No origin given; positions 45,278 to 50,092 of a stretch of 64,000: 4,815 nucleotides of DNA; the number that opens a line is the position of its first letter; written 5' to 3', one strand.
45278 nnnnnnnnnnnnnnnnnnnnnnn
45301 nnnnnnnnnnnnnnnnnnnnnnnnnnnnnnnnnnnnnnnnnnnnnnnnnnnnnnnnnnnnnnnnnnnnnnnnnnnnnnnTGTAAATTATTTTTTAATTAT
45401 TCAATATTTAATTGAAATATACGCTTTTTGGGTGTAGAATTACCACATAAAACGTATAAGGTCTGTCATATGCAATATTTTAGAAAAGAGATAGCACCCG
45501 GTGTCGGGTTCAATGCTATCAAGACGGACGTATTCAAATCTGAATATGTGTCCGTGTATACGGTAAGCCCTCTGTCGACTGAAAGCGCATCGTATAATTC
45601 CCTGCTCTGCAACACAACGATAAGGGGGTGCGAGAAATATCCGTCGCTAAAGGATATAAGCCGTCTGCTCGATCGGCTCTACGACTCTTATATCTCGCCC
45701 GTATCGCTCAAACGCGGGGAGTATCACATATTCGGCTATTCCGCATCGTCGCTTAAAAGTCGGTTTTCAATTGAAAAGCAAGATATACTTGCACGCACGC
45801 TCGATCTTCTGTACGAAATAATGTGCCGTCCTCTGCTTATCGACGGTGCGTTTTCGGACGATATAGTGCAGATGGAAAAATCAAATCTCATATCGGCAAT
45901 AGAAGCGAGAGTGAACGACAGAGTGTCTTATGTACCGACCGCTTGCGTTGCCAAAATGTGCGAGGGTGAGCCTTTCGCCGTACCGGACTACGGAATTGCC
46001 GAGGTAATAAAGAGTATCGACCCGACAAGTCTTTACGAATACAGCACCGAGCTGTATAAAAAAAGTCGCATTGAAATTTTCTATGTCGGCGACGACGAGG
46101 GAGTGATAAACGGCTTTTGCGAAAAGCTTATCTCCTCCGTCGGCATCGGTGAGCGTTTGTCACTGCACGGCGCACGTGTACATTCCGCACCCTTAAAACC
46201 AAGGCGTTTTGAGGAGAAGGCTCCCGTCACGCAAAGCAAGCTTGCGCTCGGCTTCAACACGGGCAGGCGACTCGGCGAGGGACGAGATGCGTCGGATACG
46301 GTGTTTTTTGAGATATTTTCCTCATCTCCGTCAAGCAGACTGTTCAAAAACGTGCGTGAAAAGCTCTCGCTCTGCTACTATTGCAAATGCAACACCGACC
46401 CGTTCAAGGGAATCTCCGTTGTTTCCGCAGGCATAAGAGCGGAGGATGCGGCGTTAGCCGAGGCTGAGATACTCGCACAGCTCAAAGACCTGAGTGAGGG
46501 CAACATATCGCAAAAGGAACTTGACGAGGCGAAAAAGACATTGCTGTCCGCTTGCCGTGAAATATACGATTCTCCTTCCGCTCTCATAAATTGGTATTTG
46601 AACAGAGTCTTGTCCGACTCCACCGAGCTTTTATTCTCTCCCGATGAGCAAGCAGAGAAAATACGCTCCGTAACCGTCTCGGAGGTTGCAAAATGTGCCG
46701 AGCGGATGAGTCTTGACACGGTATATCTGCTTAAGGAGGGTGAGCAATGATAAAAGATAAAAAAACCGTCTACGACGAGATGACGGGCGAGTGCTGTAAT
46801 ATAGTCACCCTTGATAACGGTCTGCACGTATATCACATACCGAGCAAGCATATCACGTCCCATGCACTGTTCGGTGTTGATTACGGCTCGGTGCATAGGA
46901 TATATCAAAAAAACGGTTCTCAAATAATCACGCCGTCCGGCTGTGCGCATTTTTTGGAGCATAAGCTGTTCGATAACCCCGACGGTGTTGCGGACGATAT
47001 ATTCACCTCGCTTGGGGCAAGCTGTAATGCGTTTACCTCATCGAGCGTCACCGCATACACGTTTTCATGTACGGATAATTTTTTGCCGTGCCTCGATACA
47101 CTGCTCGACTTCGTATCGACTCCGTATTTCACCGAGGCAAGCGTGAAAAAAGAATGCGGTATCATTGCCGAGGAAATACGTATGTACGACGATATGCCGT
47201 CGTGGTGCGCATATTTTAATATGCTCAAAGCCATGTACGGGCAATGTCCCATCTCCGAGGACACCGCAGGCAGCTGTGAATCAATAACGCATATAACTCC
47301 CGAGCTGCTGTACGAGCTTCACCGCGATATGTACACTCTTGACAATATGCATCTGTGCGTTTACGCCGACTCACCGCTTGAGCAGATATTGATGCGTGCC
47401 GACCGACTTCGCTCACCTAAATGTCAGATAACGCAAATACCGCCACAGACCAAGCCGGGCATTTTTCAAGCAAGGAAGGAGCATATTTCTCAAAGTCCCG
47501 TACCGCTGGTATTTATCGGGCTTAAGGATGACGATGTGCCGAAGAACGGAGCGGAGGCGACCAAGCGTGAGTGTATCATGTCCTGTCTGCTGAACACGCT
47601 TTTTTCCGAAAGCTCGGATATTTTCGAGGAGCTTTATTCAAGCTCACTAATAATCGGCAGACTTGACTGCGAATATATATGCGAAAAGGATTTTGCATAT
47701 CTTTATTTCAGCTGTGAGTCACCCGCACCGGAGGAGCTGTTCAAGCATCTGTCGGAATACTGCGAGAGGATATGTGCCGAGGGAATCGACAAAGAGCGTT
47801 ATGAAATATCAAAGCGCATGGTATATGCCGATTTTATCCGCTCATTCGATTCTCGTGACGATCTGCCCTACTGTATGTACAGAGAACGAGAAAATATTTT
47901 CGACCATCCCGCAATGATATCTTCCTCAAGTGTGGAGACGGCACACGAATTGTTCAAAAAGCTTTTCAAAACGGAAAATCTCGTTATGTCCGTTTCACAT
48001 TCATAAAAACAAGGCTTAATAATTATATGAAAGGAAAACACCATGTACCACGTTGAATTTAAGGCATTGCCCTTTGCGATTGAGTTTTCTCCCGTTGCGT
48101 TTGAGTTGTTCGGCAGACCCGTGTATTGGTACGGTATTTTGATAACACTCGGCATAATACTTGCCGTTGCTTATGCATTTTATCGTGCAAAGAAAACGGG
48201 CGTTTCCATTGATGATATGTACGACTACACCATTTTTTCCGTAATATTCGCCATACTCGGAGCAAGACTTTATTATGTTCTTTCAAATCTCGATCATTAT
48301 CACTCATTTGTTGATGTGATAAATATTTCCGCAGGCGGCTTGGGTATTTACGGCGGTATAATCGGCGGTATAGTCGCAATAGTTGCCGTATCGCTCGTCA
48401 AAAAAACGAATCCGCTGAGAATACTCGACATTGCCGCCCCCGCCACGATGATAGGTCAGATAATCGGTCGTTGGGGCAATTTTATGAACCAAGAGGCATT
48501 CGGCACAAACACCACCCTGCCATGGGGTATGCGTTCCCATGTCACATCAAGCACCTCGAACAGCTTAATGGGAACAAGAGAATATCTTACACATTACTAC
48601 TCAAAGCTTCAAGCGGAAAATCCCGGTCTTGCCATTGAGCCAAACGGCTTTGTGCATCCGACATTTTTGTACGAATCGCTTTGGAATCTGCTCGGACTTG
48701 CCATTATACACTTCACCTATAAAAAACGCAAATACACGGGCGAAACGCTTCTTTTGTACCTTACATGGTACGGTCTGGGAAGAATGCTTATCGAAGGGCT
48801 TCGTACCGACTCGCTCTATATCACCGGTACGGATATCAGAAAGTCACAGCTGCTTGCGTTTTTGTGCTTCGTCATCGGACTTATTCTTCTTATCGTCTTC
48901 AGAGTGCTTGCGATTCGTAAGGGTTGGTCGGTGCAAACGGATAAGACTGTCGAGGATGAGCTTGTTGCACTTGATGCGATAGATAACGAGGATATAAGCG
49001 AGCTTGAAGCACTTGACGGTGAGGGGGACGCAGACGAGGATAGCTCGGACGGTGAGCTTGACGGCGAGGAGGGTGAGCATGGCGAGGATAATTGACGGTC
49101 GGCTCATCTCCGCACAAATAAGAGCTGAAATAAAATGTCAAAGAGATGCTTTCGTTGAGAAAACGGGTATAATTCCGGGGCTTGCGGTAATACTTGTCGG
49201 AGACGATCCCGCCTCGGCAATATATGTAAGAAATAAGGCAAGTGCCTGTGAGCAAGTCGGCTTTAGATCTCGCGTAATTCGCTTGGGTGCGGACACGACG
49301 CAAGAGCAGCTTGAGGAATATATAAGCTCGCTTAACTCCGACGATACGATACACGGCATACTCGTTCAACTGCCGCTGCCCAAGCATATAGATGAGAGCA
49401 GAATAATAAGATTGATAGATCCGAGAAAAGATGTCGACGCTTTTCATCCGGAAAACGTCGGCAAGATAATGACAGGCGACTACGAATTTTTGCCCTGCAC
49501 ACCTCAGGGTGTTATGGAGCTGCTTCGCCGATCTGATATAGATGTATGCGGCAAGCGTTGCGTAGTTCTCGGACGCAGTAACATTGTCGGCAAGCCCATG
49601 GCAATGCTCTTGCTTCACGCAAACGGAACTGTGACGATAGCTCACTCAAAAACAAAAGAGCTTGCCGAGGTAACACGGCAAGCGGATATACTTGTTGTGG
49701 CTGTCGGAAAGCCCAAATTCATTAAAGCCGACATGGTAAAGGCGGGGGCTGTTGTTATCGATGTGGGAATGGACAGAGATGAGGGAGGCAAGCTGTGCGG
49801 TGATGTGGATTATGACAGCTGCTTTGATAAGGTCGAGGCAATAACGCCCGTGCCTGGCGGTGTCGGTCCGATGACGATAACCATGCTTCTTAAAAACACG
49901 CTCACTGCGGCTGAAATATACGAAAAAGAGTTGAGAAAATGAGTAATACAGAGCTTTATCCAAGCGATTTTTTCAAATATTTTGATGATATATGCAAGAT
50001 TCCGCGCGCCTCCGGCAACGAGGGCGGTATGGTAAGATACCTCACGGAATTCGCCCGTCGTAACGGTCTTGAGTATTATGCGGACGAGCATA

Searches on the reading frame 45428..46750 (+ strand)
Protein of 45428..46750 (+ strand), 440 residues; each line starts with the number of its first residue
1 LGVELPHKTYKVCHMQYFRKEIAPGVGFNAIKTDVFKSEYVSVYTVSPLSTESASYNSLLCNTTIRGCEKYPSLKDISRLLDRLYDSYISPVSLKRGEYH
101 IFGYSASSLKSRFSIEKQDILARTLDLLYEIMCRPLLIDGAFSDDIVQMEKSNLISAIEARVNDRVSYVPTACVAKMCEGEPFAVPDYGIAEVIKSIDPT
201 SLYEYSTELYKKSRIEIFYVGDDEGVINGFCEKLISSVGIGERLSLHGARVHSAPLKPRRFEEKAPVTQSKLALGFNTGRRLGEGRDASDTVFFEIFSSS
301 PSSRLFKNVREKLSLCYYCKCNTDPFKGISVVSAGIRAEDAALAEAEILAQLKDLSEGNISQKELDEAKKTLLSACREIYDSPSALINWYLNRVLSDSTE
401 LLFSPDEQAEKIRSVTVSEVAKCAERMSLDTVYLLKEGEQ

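Call 86: search_protein_families(library=pfam, proteins=[window:45428-46750:+], max_evalue=0.000001)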
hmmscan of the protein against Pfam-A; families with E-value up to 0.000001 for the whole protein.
window:45428-46750:+ (440 aa): 1 family
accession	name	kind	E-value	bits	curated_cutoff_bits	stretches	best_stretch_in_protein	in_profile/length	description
PF05193.26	Peptidase_M16_C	-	3.5e-21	76.3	23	1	196-372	1-181/181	Peptidase M16 inactive domain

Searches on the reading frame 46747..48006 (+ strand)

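Call 86: search_protein_families(library=pfam, proteins=[window:46747-48006:+], max_evalue=0.000001)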
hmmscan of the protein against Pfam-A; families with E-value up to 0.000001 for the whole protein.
window:46747-48006:+ (419 aa): 2 families
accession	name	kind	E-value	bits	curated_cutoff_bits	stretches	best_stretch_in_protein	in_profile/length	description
PF00675.25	Peptidase_M16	-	2.3e-13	50.7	22.3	1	64-168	31-140/149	Insulinase (Peptidase family M16)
PF05193.26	Peptidase_M16_C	-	9e-10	39.1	23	1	183-357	2-179/181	Peptidase M16 inactive domain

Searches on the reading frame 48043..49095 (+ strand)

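Call 86: search_protein_families(library=pfam, proteins=[window:48043-49095:+], max_evalue=0.000001)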
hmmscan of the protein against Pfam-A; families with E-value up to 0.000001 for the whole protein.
window:48043-49095:+ (350 aa): 1 family
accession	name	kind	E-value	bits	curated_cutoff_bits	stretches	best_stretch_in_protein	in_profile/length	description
PF01790.23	LGT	-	6.1e-72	242.2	24.9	1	17-285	1-240/240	Prolipoprotein diacylglyceryl transferase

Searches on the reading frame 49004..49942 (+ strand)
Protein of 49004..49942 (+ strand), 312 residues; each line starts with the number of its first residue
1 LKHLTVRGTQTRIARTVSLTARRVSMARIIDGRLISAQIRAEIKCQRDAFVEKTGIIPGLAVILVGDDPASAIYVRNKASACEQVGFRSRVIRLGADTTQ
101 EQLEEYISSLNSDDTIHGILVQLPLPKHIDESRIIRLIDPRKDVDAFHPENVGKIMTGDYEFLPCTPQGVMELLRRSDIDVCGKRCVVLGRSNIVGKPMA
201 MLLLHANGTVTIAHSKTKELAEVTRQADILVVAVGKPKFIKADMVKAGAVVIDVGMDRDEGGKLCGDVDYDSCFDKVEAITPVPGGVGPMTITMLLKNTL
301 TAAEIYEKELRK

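Call 86: search_protein_families(library=pfam, proteins=[window:49004-49942:+], max_evalue=0.000001)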
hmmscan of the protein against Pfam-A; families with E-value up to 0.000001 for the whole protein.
window:49004-49942:+ (312 aa): 2 families
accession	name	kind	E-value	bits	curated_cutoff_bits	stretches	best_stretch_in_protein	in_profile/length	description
PF02882.25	THF_DHG_CYH_C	-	4.7e-71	237.7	27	1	148-304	1-157/160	Tetrahydrofolate dehydrogenase/cyclohydrolase, NAD(P)-binding domain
PF00763.28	THF_DHG_CYH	-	3.8e-43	146.8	32.8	1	30-145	1-115/115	Tetrahydrofolate dehydrogenase/cyclohydrolase, catalytic domain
